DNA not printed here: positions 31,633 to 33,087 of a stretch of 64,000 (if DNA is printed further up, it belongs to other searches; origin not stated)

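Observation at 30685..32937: Single ORF fusing a peptidoglycan amidase (Amidase_2) to an aldo/keto reductase with a 4Fe-4S tail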

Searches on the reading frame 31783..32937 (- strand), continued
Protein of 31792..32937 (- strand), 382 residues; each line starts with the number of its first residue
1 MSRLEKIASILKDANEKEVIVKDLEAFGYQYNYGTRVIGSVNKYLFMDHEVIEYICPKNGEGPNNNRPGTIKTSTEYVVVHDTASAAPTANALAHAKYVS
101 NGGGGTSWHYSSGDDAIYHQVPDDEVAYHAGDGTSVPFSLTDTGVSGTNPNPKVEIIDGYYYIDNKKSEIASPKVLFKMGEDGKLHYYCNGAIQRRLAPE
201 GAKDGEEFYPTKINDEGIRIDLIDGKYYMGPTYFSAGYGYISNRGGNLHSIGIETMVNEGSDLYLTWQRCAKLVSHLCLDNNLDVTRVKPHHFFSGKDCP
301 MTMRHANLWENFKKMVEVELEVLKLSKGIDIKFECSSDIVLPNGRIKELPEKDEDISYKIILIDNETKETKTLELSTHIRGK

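Call 65: search_protein_families(library=pfam, proteins=[L038:7118-8086:+, L038:8083-10668:+, L038:10673-11986:+, L038:5233-5871:-, L038:2481-4838:+, L042:7114-8073:+, L042:8048-11275:+, L045:7166-8107:+, L033:1477-2871:+, L033:2868-3845:+], max_evalue=0.001)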
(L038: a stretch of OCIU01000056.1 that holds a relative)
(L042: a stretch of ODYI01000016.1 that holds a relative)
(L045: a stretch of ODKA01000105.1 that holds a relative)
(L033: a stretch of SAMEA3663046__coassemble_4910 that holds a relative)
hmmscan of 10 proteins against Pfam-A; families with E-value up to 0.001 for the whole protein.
L038:7118-8086:+ (322 aa): 8 families
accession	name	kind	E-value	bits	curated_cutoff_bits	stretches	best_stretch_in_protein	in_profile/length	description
PF01073.25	3Beta_HSD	-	2.4e-28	99.4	22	1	13-163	1-162/280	3-beta hydroxysteroid dehydrogenase/isomerase family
PF01370.27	Epimerase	-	1.2e-27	97.3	20.9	1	13-226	2-227/240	NAD dependent epimerase/dehydratase family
PF07993.18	NAD_binding_4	-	4e-17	62.7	20.1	1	70-185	87-210/258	Male sterility protein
PF16363.11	GDP_Man_Dehyd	-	1.8e-16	61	27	1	14-255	2-269/332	GDP-mannose 4,6 dehydratase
PF13460.12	NAD_binding_10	-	8e-12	45.8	27.2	1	16-176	1-145/184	NAD(P)H-binding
PF02719.21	Polysacc_synt_2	-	3e-09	36.9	20.2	1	13-151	2-156/293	Polysaccharide biosynthesis protein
PF05368.20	NmrA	-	3.1e-08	34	27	1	13-130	6-117/298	NmrA-like family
PF04321.23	RmlD_sub_bind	-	8.5e-07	28.8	27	1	12-160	3-138/287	RmlD substrate binding domain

L038:8083-10668:+ (861 aa): 2 families
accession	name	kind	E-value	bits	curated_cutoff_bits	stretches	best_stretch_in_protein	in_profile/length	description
PF02638.21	GHL10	-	3.6e-21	76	27.9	1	437-701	20-266/311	Glycosyl hydrolase-like 10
PF09479.16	Flg_new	-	5e-15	55.8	27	1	90-141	1-49/65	Listeria-Bacteroides repeat domain (List_Bact_rpt)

L038:10673-11986:+ (437 aa): 0 families

L038:5233-5871:- (212 aa): 3 families
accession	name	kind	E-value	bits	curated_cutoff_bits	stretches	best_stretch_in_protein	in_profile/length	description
PF00485.24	PRK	-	3.4e-43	148.2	22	1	13-200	1-196/196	Phosphoribulokinase / Uridine kinase family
PF13238.12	AAA_18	-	2.5e-09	38.1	29.4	1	14-158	1-117/128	AAA domain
PF06414.18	Zeta_toxin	-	7.7e-05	22.6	22.3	1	6-49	11-54/199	Zeta toxin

L038:2481-4838:+ (785 aa): 2 families
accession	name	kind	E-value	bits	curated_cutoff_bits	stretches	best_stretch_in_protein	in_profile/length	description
PF02687.27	FtsX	-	2.9e-28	98.8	25.5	2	279-391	2-111/120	FtsX-like permease C-terminal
PF12704.14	MacB_PCD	-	0.00014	22.6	27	0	445-629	6-206/207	MacB-like periplasmic core domain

L042:7114-8073:+ (319 aa): 9 families
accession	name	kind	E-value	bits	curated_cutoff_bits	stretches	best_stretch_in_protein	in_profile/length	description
PF01370.27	Epimerase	-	1e-29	104.1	20.9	1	4-218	2-227/240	NAD dependent epimerase/dehydratase family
PF01073.25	3Beta_HSD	-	3.6e-25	89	22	1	4-153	1-161/280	3-beta hydroxysteroid dehydrogenase/isomerase family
PF07993.18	NAD_binding_4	-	8.3e-15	55.1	20.1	1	59-193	85-227/258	Male sterility protein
PF16363.11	GDP_Man_Dehyd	-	6.6e-14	52.5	27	1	5-248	2-270/332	GDP-mannose 4,6 dehydratase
PF13460.12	NAD_binding_10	-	6.1e-11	43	27.2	1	7-148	1-130/184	NAD(P)H-binding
PF02719.21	Polysacc_synt_2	-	2.3e-09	37.3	20.2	1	4-111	2-128/293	Polysaccharide biosynthesis protein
PF04321.23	RmlD_sub_bind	-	6.9e-08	32.3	27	1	2-116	2-105/287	RmlD substrate binding domain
PF05368.20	NmrA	-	2.5e-06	27.7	27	1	4-135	6-129/298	NmrA-like family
PF08659.16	KR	-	5.2e-06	26.9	22.6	1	2-119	2-144/180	KR domain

L042:8048-11275:+ (1075 aa): 4 families
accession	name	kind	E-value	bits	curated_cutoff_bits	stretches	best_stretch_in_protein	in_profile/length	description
PF02638.21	GHL10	-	6.9e-26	91.5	27.9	1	637-914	6-266/311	Glycosyl hydrolase-like 10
PF09479.16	Flg_new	-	1e-20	74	27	1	211-262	1-49/65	Listeria-Bacteroides repeat domain (List_Bact_rpt)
PF18998.6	Flg_new_2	-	1.7e-06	28.3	23.6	0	243-260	33-50/73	Divergent InlB B-repeat domain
PF22194.2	F-93_WHD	-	0.00022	21.6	28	0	326-368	16-58/62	F-93, winged-helix domain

L045:7166-8107:+ (313 aa): 8 families
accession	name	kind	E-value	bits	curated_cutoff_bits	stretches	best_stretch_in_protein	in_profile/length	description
PF01370.27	Epimerase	-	5.5e-27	95.1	20.9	1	4-217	2-226/240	NAD dependent epimerase/dehydratase family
PF01073.25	3Beta_HSD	-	2.5e-25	89.5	22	1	4-174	1-186/280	3-beta hydroxysteroid dehydrogenase/isomerase family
PF07993.18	NAD_binding_4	-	7.7e-15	55.2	20.1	1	57-177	83-210/258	Male sterility protein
PF16363.11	GDP_Man_Dehyd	-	8.6e-14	52.2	27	1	4-247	1-269/332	GDP-mannose 4,6 dehydratase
PF13460.12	NAD_binding_10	-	2.3e-10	41.1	27.2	1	7-151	1-133/184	NAD(P)H-binding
PF02719.21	Polysacc_synt_2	-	1.9e-07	31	20.2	1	4-111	2-128/293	Polysaccharide biosynthesis protein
PF04321.23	RmlD_sub_bind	-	5.7e-06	26.1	27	1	3-128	3-117/287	RmlD substrate binding domain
PF05368.20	NmrA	-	1.7e-05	25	27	1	5-114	7-110/298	NmrA-like family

L033:1477-2871:+ (464 aa): 1 family
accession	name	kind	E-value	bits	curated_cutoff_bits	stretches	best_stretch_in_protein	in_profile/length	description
PF01554.23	MatE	-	2.9e-44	151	24.9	2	26-191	1-161/161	MatE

L033:2868-3845:+ (326 aa): 0 families

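Call 75: search_protein_families(library=pfam, proteins=[L030:12512-13642:+, L030:13653-14501:+], max_evalue=0.001)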
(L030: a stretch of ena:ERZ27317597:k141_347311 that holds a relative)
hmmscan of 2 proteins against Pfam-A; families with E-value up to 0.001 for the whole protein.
L030:12512-13642:+ (376 aa): 1 family
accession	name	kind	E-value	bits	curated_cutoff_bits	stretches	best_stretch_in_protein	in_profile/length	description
PF00144.29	Beta-lactamase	-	1e-36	127.2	27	1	18-361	14-324/329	Beta-lactamase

L030:13653-14501:+ (282 aa): 1 family
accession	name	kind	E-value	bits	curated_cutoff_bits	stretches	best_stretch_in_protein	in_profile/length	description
PF01625.27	PMSR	-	9.9e-49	165.9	23.7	1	125-272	2-151/153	Peptide methionine sulfoxide reductase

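Call 80: search_solved_structures(query=L042:7114-8073:+, max_evalue=0.00001)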
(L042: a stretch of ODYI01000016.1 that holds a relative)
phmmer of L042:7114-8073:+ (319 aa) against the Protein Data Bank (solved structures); distinct sequences matched with E-value up to 0.00001: 20.
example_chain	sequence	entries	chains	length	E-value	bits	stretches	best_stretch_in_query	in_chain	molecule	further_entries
3wj7_A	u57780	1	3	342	1.1e-20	77.4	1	4-310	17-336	Putative oxidoreductase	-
6jkg_A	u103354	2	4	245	2.3e-12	50.1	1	5-238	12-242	Sterol-4-alpha-carboxylate 3-dehydrogenase, decarboxylating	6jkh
1kvt_A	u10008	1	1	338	8.8e-09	38.3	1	2-165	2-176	UDP-GALACTOSE 4-EPIMERASE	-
2p4h_X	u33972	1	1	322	1.3e-08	37.8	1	5-238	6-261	Vestitone reductase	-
1udc_A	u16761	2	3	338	1.3e-08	37.7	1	2-165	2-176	UDP-GALACTOSE-4-EPIMERASE | UDP-GALACTOSE 4-EPIMERASE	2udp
1kvr_A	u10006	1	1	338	1.4e-08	37.6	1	2-165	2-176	UDP-GALACTOSE 4-EPIMERASE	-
5gy7_A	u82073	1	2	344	1.8e-08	37.2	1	2-165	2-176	UDP-glucose 4-epimerase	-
1lrj_A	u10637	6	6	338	2.2e-08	37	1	2-165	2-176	UDP-glucose 4-epimerase | UDP-GALACTOSE 4-EPIMERASE | UDP-GALACTOSE-4-EPIMERASE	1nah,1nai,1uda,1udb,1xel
1lrk_A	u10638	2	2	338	2.2e-08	37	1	2-165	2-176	UDP-glucose 4-epimerase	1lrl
1kvq_A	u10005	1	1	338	2.4e-08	36.9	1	2-165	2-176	UDP-GALACTOSE 4-EPIMERASE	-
1kvs_A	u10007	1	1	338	2.4e-08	36.9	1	2-165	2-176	UDP-GALACTOSE 4-EPIMERASE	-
1kvu_A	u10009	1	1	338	4.1e-08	36.1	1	2-165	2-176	UDP-GALACTOSE 4-EPIMERASE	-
1a9y_A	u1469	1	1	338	4.4e-08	36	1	2-165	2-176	UDP-GALACTOSE 4-EPIMERASE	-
1a9z_A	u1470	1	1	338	7.2e-08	35.3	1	2-164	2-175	UDP-GALACTOSE 4-EPIMERASE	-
3vvc_A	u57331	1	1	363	1.9e-07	33.9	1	4-117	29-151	Capsular polysaccharide synthesis enzyme Cap8E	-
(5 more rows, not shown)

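Call 81: search_solved_structures(query=L038:10673-11986:+, max_evalue=0.1)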
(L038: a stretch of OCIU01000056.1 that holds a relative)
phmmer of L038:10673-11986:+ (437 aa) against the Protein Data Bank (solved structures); distinct sequences matched with E-value up to 0.1: 0.

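Call 82: find_encoding_contigs(protein=P0270, flank=10000, max_places=3)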
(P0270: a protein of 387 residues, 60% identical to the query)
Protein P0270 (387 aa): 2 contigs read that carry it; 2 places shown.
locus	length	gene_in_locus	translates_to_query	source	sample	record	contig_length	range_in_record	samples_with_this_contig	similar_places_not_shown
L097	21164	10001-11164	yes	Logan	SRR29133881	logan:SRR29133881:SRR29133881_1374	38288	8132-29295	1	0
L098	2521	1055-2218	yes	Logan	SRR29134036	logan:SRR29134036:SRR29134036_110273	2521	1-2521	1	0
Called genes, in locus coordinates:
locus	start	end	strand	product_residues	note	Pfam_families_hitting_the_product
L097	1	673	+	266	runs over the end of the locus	PF02811:PHP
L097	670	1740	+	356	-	-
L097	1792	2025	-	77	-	-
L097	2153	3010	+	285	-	PF06888:Put_Phosphatase (weak)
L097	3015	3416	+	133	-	-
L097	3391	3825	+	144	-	PF04463:2-thiour_desulf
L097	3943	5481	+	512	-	PF13396:PLDc_N, PF13091:PLDc_2, PF00614:PLDc (weak), PF13091:PLDc_2, PF00614:PLDc (weak)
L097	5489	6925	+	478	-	PF12831:FAD_oxidored (weak), PF13450:NAD_binding_8 (weak)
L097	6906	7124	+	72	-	-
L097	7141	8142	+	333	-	PF01210:NAD_Gly3P_dh_N, PF02558:ApbA (weak), PF03446:NAD_binding_2 (faint), PF03721:UDPG_MGDP_dh_N (weak), PF03807:F420_oxidored (weak), PF07479:NAD_Gly3P_dh_C, PF20618:GPD_NAD_C_bact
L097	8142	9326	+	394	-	PF03315:SDH_beta, PF03313:SDH_alpha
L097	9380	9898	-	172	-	PF00160:Pro_isomerase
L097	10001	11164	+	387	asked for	PF01510:Amidase_2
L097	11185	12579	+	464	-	PF01554:MatE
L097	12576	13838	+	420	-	-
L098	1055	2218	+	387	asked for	PF01510:Amidase_2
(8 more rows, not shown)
